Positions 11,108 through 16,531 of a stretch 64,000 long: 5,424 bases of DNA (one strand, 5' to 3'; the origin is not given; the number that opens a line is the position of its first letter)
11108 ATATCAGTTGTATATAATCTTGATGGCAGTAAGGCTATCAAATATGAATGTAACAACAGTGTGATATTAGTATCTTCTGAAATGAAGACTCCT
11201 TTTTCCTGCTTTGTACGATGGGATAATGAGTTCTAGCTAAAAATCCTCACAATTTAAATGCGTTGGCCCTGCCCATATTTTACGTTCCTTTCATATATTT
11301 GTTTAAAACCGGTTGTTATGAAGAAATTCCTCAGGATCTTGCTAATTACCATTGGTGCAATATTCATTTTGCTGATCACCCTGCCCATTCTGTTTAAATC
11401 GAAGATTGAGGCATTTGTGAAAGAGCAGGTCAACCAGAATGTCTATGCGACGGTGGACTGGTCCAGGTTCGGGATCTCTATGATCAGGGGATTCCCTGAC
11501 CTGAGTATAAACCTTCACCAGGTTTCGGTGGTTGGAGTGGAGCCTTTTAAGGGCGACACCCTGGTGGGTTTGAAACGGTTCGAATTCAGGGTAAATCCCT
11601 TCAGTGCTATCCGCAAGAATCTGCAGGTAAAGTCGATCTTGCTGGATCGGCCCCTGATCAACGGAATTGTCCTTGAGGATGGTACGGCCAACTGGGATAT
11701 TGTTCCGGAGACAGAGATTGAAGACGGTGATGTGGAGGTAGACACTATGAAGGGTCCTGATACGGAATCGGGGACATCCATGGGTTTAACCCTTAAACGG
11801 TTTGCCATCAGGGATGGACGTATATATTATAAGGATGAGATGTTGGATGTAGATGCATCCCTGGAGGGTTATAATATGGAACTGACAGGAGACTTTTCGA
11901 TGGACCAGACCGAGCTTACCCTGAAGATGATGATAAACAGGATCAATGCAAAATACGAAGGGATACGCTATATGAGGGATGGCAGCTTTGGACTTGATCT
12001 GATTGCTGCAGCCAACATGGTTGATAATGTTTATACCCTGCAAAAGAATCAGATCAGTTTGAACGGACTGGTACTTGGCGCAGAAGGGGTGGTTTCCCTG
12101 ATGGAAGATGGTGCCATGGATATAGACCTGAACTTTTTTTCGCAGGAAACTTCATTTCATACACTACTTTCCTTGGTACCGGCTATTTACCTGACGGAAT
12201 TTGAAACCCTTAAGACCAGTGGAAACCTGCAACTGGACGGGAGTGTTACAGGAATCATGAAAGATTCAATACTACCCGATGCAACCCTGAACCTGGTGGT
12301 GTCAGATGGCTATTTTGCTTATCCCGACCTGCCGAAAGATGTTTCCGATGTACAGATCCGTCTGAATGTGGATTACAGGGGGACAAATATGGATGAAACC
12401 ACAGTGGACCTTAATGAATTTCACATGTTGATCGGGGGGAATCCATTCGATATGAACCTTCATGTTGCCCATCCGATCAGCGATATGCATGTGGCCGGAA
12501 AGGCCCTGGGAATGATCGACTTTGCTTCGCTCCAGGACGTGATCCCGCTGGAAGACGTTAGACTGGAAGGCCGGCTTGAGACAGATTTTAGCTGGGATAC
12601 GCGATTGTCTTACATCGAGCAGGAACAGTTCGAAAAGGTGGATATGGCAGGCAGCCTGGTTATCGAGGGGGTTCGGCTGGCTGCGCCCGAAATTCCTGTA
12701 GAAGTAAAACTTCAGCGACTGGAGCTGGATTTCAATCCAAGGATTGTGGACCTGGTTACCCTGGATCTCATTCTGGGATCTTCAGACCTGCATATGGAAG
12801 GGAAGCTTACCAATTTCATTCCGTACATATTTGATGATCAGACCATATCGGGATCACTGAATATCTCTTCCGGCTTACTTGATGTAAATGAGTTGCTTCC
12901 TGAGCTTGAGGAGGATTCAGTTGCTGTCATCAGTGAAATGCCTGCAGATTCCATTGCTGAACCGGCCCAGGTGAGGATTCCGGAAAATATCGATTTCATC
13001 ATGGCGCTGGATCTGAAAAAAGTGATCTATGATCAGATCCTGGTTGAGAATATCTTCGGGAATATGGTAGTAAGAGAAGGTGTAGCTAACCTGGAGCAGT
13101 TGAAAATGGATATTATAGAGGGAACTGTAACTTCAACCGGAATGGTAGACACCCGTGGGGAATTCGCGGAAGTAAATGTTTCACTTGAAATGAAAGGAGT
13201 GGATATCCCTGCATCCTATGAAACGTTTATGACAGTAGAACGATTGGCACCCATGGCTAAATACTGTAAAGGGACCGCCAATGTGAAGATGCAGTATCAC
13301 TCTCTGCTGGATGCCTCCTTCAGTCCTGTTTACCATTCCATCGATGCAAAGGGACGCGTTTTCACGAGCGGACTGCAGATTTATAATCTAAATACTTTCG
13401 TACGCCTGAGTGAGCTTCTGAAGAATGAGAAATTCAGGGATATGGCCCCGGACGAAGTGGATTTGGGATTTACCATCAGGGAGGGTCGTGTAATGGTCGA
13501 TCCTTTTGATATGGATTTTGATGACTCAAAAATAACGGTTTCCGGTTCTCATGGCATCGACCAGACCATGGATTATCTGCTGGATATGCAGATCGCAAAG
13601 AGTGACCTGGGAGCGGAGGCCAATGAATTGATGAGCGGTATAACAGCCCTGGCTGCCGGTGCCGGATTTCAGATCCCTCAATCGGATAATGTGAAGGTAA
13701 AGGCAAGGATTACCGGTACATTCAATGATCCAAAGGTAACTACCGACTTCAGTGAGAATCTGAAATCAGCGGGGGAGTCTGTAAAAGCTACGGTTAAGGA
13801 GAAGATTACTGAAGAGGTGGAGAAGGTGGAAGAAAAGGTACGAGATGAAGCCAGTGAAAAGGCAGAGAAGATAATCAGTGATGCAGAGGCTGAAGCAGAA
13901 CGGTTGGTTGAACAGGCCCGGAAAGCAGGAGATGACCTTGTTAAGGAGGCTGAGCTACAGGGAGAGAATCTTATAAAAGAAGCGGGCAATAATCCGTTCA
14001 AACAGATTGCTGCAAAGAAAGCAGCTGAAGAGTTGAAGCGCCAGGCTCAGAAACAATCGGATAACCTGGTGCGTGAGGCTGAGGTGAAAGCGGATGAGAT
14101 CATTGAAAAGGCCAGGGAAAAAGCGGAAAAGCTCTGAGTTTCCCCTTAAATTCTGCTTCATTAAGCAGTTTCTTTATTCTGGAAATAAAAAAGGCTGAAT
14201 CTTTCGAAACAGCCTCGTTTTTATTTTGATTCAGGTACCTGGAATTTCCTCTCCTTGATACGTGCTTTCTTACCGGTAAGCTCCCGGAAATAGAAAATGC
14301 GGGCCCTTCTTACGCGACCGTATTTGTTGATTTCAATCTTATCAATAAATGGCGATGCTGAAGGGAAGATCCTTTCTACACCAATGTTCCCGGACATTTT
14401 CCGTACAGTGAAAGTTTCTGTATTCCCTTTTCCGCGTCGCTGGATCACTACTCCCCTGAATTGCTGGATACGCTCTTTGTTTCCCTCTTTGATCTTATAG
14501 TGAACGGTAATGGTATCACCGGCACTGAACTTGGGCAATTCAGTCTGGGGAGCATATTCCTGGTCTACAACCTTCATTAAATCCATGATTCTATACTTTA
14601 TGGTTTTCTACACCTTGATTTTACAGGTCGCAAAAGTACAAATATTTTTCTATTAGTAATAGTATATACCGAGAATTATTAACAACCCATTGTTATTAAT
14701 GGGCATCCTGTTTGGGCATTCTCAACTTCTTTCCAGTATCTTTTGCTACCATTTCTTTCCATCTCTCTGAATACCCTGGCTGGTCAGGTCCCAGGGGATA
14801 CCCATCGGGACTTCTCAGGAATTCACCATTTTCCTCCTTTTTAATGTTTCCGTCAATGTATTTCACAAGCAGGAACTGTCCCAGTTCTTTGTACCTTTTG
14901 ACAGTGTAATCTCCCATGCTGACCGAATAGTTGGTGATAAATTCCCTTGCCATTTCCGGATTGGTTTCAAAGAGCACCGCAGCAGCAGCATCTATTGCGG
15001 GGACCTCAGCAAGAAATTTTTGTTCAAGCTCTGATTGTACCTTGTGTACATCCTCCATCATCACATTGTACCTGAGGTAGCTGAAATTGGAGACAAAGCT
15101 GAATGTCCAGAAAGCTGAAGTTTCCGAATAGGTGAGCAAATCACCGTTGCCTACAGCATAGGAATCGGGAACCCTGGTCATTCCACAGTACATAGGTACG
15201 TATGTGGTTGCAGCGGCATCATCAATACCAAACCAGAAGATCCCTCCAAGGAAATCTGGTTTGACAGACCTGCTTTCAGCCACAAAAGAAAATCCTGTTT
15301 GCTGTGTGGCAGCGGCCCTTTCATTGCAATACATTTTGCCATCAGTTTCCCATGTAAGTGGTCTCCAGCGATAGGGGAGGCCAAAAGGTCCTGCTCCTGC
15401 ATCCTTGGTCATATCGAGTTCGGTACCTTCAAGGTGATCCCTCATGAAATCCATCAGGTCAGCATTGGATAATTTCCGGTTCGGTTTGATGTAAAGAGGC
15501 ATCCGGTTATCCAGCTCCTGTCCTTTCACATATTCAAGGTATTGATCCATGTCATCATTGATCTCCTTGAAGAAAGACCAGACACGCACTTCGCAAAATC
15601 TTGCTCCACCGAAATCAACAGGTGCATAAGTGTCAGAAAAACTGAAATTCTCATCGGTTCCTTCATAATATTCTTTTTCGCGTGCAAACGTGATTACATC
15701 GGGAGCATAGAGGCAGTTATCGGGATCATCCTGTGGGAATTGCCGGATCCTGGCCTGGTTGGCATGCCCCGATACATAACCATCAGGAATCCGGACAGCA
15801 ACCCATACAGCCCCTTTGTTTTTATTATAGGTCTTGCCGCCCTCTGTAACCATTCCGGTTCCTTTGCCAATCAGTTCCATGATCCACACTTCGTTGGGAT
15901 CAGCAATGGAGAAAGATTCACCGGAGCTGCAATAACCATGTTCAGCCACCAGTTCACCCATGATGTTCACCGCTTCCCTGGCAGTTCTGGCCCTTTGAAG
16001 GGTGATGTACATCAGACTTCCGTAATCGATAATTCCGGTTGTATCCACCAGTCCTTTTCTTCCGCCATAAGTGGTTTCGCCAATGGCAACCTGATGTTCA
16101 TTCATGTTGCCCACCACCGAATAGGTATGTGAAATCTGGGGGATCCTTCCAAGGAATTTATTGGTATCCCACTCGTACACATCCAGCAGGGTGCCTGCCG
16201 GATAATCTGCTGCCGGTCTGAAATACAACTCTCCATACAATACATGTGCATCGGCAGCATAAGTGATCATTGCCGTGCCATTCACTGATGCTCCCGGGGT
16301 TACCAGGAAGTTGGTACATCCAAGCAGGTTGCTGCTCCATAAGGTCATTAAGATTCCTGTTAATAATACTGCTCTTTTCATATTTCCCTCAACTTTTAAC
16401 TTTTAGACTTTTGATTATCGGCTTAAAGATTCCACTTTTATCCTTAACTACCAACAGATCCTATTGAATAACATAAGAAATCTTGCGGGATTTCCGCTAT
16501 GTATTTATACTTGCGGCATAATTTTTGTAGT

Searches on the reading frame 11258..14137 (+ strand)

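Call 68: search_protein_families(library=pfam, proteins=[window:11258-14137:+], max_evalue=0.00001)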
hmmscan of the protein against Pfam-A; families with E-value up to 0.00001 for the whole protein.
window:11258-14137:+ (959 aa): 3 families
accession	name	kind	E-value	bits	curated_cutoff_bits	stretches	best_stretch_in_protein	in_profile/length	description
PF05170.20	AsmA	-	2.3e-19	70.1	29.8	1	21-212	1-195/607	AsmA family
PF05359.17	DUF748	-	2.8e-10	39.3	50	1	21-210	11-185/1037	Domain of Unknown Function (DUF748)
PF05103.18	DivIVA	-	1.5e-07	31.8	28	0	917-959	70-112/131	DivIVA protein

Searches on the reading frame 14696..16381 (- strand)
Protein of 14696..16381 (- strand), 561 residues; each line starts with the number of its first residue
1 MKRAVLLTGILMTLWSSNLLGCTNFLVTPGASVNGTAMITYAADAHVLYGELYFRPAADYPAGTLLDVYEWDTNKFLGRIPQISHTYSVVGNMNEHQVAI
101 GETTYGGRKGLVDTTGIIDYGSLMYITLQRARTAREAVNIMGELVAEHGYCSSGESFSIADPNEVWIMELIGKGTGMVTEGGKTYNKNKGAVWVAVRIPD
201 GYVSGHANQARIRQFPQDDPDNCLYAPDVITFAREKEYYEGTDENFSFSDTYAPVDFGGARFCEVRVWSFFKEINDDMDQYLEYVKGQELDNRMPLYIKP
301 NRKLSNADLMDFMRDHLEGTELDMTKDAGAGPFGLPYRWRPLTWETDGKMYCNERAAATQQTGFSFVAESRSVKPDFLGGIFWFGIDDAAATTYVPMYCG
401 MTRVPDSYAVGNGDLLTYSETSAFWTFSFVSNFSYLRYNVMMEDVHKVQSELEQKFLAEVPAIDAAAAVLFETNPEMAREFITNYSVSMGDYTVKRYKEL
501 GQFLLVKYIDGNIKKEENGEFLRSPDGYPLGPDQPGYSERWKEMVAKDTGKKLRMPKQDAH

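Call 68: search_protein_families(library=pfam, proteins=[window:14696-16381:-], max_evalue=0.00001)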
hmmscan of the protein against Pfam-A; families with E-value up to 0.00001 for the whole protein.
window:14696-16381:- (561 aa): 1 family
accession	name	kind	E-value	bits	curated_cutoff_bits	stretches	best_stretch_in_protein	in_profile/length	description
PF03577.20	Peptidase_C69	-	6e-77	259.7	23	1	22-450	2-401/402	Peptidase family C69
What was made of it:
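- The window also encodes a C69 dipeptidase at 14696-16381 (call 68).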
